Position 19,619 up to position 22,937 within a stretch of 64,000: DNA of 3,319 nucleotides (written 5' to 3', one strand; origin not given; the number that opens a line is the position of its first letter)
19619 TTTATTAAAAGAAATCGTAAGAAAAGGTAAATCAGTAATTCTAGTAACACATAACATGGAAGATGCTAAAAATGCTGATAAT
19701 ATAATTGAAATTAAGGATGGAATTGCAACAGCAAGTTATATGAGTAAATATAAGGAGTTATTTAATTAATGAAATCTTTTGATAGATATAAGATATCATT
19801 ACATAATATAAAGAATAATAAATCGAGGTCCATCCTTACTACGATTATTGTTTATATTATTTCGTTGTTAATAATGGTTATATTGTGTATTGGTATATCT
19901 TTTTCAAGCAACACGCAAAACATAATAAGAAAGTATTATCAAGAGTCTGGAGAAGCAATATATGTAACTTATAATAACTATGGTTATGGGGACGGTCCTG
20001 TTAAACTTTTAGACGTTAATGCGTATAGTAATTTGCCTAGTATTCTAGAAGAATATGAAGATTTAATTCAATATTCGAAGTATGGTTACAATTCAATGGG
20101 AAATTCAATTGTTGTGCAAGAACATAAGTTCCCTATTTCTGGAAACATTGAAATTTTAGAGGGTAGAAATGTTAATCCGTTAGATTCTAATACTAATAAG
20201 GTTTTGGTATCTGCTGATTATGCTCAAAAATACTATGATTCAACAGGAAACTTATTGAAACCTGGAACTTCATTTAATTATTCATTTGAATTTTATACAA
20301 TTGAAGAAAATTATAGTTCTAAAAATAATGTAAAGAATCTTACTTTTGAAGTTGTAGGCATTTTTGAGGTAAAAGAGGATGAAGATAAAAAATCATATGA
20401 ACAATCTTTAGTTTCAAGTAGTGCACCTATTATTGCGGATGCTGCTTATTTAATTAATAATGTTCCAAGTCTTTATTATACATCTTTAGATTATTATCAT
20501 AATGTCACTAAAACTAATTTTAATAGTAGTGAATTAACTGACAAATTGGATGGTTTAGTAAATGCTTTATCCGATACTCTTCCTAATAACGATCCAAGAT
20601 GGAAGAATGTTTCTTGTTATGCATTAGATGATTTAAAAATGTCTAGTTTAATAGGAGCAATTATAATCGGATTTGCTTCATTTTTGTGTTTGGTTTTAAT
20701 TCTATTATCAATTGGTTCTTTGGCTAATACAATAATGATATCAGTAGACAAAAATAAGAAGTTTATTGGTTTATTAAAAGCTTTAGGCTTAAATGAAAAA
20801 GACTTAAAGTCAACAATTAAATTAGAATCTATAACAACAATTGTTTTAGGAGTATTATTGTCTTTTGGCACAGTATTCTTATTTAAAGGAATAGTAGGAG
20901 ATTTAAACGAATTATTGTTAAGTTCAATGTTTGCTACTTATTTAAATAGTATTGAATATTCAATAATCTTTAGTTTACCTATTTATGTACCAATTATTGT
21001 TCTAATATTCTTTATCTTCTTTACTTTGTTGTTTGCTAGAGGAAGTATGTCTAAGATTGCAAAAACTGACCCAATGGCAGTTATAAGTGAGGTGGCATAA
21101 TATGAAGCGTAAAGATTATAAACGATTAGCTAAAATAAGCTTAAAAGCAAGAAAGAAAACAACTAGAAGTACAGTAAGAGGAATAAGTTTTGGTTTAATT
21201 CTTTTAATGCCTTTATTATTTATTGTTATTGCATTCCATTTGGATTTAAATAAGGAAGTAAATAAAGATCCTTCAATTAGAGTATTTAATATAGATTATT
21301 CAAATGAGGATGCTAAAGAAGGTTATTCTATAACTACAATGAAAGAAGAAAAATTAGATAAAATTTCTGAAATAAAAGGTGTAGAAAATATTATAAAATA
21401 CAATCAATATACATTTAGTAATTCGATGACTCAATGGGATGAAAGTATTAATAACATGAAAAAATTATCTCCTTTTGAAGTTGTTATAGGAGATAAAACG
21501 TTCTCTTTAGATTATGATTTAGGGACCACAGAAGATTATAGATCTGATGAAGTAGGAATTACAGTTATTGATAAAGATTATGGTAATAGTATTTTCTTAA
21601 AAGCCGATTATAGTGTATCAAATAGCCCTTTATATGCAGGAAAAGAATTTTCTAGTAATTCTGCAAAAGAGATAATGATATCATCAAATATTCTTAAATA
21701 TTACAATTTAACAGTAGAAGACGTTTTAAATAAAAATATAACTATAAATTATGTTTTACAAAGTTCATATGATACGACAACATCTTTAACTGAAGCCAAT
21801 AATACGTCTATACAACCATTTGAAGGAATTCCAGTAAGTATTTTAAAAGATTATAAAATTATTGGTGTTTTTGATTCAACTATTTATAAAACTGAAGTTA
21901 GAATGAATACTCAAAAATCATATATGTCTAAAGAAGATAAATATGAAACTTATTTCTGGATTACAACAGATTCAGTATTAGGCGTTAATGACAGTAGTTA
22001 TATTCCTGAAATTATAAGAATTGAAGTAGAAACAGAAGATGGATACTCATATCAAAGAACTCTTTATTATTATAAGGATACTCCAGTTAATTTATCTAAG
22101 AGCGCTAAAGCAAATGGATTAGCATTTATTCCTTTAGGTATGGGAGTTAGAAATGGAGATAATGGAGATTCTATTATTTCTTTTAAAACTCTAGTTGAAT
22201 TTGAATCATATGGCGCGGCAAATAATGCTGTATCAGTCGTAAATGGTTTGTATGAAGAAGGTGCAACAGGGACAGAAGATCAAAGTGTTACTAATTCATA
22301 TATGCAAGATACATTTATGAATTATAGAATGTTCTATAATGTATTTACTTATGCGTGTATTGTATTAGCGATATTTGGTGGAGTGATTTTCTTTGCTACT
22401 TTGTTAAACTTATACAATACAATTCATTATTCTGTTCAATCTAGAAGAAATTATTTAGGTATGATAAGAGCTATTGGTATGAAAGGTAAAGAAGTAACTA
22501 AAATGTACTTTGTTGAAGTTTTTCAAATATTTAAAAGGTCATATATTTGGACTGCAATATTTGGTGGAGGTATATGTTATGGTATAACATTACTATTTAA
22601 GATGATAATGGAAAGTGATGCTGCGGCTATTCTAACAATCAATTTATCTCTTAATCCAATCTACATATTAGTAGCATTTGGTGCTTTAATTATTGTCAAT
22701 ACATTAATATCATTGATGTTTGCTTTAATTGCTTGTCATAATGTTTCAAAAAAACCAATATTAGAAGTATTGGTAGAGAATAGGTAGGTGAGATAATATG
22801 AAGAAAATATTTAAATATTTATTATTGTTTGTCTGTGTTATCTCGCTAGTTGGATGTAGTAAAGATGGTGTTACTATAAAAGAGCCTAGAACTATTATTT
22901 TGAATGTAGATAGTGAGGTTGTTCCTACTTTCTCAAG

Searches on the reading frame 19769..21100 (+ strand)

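Call 41: search_protein_families(library=pfam, proteins=[window:19769-21100:+], max_evalue=0.00001)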
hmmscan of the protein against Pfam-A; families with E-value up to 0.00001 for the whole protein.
window:19769-21100:+ (443 aa): 2 families
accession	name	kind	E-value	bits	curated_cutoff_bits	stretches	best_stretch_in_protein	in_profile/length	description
PF02687.27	FtsX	-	2.5e-12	47.3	25.5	1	305-429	2-114/120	FtsX-like permease C-terminal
PF12704.14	MacB_PCD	-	2.1e-06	28.6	27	1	21-202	1-158/207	MacB-like periplasmic core domain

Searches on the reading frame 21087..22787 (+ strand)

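Call 41: search_protein_families(library=pfam, proteins=[window:21087-22787:+], max_evalue=0.00001)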
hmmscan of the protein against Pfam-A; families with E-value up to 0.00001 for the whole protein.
window:21087-22787:+ (566 aa): 1 family
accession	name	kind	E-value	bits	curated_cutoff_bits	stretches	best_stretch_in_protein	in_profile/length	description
PF02687.27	FtsX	-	7.6e-08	32.9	25.5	1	429-548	2-114/120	FtsX-like permease C-terminal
